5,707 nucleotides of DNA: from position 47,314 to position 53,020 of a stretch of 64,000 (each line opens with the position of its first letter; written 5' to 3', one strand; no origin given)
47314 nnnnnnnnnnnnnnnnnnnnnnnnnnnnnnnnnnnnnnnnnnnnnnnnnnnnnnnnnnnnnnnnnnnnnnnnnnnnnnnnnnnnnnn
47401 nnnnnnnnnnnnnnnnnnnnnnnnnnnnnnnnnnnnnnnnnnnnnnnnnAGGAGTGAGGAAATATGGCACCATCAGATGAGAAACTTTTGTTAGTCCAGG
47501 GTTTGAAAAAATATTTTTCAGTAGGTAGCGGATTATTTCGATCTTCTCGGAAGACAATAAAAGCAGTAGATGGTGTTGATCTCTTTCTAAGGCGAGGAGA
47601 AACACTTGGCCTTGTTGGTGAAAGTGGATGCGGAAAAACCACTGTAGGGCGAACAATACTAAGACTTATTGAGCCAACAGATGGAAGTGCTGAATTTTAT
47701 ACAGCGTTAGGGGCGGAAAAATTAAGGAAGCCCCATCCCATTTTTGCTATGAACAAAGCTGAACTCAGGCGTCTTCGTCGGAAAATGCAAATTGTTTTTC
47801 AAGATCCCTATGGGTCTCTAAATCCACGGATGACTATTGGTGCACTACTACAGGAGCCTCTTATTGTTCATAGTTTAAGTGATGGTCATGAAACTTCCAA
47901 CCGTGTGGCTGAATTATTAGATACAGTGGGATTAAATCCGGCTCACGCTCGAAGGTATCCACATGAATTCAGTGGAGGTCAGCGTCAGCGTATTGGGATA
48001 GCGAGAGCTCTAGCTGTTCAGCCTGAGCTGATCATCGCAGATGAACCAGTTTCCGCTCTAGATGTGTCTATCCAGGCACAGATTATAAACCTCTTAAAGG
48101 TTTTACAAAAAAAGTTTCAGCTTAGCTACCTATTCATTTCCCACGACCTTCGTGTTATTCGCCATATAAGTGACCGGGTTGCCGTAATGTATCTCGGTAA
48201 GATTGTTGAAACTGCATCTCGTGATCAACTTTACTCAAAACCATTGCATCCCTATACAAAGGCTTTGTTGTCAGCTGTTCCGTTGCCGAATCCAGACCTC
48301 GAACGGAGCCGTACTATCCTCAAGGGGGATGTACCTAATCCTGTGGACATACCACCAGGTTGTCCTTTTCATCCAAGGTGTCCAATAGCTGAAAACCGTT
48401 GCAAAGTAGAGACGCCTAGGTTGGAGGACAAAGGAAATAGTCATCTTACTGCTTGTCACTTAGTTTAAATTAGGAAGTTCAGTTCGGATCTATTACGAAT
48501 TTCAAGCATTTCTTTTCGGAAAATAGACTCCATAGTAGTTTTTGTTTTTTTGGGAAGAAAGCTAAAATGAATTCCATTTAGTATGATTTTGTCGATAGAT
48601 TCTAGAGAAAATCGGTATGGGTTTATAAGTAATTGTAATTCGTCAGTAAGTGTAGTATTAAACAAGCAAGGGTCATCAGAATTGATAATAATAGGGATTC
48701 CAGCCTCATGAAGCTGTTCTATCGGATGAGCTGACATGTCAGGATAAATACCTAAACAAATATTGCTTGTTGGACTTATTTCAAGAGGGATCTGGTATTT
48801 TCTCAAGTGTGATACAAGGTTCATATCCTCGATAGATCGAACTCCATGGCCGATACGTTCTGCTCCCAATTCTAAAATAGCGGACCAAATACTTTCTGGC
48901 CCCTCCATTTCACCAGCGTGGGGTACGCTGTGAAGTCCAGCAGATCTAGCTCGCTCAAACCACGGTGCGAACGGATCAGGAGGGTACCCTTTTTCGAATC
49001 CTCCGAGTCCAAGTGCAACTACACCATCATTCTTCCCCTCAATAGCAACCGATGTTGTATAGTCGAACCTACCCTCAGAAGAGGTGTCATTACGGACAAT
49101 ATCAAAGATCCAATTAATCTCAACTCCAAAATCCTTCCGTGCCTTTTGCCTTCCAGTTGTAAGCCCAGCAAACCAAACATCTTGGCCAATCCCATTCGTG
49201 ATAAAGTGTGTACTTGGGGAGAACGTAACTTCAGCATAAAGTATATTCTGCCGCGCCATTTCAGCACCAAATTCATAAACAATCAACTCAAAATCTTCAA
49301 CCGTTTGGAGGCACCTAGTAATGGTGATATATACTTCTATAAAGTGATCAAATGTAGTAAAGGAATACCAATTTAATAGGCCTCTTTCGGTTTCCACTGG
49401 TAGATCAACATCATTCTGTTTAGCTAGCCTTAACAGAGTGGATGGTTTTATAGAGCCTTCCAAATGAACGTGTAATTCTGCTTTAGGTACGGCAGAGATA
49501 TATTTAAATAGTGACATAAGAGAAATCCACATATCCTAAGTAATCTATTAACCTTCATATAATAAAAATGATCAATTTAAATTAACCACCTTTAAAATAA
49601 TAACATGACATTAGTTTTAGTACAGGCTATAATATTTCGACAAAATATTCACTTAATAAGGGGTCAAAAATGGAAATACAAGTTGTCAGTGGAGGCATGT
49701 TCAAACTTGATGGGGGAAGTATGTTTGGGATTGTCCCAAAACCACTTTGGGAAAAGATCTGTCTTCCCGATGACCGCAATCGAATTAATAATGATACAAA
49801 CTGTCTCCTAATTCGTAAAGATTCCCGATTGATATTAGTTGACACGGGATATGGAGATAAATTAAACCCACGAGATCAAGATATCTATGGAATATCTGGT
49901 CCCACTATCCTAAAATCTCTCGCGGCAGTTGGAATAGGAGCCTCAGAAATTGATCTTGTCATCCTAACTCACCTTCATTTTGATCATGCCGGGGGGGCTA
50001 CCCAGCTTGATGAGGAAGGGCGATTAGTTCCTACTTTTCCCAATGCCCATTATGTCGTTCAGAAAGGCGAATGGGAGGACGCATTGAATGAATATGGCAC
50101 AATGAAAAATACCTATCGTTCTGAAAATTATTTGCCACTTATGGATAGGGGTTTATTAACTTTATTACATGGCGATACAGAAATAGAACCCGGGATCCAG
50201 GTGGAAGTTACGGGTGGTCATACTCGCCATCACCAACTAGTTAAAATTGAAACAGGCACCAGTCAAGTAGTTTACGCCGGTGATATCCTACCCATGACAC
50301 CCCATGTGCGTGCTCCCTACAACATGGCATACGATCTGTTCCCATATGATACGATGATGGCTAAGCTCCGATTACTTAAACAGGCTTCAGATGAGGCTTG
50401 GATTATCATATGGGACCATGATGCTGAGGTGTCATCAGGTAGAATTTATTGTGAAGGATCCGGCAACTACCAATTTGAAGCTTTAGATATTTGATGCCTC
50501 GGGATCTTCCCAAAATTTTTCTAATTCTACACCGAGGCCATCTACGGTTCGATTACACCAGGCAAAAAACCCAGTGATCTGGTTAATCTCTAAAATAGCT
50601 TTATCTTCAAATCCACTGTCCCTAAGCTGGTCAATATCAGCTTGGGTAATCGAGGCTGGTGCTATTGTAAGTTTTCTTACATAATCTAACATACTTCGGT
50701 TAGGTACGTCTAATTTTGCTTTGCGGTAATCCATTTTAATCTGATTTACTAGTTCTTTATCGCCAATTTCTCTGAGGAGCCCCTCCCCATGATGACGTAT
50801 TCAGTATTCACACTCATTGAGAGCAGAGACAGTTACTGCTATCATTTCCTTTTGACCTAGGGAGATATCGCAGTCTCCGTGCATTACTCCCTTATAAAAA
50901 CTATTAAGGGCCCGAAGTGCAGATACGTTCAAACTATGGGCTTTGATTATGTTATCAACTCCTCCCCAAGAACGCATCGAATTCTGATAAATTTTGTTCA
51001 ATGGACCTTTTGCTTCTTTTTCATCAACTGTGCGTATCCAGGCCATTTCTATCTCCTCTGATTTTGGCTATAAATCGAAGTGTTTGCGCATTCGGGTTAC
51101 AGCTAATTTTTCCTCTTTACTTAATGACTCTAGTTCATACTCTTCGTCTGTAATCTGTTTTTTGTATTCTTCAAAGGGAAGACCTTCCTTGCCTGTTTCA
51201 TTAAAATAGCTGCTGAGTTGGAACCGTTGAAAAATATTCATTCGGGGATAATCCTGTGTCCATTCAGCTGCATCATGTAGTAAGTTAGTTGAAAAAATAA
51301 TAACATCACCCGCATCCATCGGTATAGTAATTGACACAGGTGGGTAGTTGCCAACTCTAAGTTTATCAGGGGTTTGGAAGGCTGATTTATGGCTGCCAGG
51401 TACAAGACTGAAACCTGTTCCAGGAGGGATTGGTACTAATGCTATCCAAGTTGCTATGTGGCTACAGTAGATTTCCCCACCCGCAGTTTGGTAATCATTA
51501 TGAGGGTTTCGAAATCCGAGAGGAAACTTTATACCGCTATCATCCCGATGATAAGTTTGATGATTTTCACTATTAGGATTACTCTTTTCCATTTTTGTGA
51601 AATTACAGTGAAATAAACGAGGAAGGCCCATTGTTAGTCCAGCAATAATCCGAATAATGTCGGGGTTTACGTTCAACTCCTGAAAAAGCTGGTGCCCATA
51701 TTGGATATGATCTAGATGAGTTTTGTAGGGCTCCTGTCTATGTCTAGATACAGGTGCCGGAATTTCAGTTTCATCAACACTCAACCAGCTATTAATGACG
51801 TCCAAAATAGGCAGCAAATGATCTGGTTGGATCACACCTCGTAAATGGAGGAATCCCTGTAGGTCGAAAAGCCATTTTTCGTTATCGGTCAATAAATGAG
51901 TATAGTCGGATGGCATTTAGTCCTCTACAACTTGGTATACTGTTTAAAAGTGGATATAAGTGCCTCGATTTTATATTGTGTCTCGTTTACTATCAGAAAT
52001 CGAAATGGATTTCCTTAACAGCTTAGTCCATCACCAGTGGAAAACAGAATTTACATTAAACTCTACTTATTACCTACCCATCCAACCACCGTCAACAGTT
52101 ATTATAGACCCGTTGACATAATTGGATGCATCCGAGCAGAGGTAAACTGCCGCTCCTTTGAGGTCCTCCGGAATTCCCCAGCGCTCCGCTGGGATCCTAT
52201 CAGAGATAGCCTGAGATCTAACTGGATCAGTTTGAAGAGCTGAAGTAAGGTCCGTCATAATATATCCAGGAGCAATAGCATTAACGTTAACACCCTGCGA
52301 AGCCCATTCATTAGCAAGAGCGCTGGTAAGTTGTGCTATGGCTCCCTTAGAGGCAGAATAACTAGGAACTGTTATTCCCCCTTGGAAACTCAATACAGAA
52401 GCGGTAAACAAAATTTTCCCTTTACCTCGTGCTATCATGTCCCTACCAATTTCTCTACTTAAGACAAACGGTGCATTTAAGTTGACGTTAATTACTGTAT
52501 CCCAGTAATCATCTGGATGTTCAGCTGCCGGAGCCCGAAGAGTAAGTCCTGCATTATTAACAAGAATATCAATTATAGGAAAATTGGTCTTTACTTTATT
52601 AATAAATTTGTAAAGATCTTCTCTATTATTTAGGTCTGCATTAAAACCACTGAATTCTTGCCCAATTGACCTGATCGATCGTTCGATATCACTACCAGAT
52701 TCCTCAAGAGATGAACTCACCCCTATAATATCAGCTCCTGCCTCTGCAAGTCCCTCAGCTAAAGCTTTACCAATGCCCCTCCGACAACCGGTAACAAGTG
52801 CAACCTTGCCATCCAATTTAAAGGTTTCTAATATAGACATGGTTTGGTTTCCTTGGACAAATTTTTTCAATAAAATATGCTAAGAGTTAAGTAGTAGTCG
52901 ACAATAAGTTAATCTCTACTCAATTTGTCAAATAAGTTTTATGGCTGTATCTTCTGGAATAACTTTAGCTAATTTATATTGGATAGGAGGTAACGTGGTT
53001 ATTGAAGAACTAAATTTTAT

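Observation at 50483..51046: AhpD-family peroxidase-like gene with an in-frame UGA at the redox CxxC position: candidate selenoprotein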

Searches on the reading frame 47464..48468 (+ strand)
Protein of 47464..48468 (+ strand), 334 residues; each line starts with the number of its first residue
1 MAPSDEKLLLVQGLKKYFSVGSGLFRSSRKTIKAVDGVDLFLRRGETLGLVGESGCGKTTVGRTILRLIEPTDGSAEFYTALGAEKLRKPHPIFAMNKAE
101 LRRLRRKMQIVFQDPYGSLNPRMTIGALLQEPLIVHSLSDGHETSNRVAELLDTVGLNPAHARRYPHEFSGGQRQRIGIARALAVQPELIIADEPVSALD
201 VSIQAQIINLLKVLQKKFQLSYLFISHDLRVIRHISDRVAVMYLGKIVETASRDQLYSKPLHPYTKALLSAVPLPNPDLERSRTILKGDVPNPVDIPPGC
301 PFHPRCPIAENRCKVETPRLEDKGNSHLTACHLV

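Call 20: search_protein_families(library=pfam, proteins=[window:47464-48468:+], max_evalue=0.001)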
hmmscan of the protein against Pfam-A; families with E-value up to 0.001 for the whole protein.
window:47464-48468:+ (334 aa): 4 families
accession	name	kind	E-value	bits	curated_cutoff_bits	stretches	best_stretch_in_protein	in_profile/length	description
PF00005.33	ABC_tran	-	2e-28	100.1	25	1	36-196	2-136/137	ABC transporter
PF08352.17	oligo_HPY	-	7.8e-20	71.5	27.1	1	248-313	1-65/65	Oligopeptide/dipeptide transporter, C-terminal region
PF13304.12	AAA_21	-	4.2e-05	24.2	27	0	165-231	234-302/304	AAA domain, putative AbiEii toxin, Type IV TA system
PF02463.25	SMC_N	-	0.00016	21.6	40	1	50-241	29-211/220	RecF/RecN/SMC N terminal domain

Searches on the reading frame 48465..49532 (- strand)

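Call 20: search_protein_families(library=pfam, proteins=[window:48465-49532:-], max_evalue=0.001)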
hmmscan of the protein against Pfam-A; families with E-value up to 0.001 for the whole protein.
window:48465-49532:- (355 aa): 1 family
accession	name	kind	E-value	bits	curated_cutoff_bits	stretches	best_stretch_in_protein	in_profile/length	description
PF00962.28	A_deaminase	-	3.2e-87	293.1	27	1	16-335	1-324/330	Adenosine deaminase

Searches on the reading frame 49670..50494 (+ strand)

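Call 20: search_protein_families(library=pfam, proteins=[window:49670-50494:+], max_evalue=0.001)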
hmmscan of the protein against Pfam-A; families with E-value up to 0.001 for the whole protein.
window:49670-50494:+ (274 aa): 2 families
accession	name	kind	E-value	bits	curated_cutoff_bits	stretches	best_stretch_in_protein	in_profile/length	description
PF00753.33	Lactamase_B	-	2.3e-28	99.9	22.7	1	42-250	5-196/196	Metallo-beta-lactamase superfamily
PF12706.13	Lactamase_B_2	-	1.3e-06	28.6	27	1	55-216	3-153/200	Beta-lactamase superfamily domain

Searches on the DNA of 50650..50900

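Call 45: search_rna_families(source=window, start=50650, end=50900, threshold=evalue, max_evalue=10, show_alignments=3)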
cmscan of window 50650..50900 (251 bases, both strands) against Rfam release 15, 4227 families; matches with E-value up to 10: 2.
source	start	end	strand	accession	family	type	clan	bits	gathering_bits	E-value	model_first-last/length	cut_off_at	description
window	50709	50744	-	RF00501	Rota_CRE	Cis-reg;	-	15.1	40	2.3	17-52/68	no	Rotavirus cis-acting replication element (CRE)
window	50673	50691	+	RF01515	Afu_514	Gene; snRNA; snoRNA; CD-box;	-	12.2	39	4.8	88-106/106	no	A. fumigatus snoRNA Afu_514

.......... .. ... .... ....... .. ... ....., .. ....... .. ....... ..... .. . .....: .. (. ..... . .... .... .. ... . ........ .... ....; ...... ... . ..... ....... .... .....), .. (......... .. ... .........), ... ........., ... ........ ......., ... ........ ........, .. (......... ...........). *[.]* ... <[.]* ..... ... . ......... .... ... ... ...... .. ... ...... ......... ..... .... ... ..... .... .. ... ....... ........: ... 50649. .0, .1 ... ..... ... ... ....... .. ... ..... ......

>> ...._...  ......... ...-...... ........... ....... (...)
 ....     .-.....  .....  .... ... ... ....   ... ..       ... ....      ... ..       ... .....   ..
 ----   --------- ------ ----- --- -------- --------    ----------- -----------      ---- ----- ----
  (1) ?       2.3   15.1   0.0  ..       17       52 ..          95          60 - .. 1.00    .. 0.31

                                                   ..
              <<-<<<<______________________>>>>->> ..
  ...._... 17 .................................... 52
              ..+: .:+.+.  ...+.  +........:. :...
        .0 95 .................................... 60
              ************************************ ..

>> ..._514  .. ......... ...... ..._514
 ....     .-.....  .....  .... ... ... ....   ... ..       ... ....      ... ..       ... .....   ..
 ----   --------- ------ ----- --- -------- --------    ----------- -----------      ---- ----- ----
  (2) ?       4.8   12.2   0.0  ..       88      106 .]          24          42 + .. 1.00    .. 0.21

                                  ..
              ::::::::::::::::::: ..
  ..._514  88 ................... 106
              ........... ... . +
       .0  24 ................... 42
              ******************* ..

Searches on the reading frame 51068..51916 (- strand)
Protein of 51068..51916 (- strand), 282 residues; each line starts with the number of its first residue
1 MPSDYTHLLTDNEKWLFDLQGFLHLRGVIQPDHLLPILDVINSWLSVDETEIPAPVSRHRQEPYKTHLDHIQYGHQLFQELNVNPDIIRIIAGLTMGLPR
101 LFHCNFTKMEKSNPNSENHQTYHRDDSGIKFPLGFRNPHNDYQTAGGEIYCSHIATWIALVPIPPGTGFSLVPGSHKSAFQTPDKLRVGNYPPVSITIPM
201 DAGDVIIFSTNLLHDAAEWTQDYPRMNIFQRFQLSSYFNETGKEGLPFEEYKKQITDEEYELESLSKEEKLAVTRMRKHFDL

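Call 20: search_protein_families(library=pfam, proteins=[window:51068-51916:-], max_evalue=0.001)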
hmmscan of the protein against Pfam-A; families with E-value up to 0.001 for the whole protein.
window:51068-51916:- (282 aa): 1 family
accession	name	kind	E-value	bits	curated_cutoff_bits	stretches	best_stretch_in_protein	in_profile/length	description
PF05721.19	PhyH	-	5.3e-09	37.1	22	1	19-220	3-206/213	Phytanoyl-CoA dioxygenase (PhyH)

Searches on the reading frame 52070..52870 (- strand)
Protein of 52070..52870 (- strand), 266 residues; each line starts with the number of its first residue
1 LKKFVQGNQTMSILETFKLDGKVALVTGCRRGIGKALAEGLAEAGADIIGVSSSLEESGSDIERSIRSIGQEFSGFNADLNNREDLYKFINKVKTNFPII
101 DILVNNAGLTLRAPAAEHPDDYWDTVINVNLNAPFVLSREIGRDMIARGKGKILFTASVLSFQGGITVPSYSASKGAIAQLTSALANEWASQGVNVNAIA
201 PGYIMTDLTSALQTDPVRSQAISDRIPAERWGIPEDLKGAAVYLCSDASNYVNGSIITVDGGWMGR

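Call 20: search_protein_families(library=pfam, proteins=[window:52070-52870:-], max_evalue=0.001)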
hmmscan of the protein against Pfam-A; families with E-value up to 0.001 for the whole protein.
window:52070-52870:- (266 aa): 4 families
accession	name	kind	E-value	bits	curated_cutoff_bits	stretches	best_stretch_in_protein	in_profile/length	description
PF13561.12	adh_short_C2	-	4.5e-54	184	27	1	30-263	3-235/236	Enoyl-(Acyl carrier protein) reductase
PF00106.31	adh_short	-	6.9e-54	182.7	26.6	1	22-214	1-192/195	short chain dehydrogenase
PF08659.16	KR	-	5.2e-12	46.5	22.6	1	24-202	3-176/180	KR domain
PF01370.27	Epimerase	-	1.8e-06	28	20.9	1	24-133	1-98/240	NAD dependent epimerase/dehydratase family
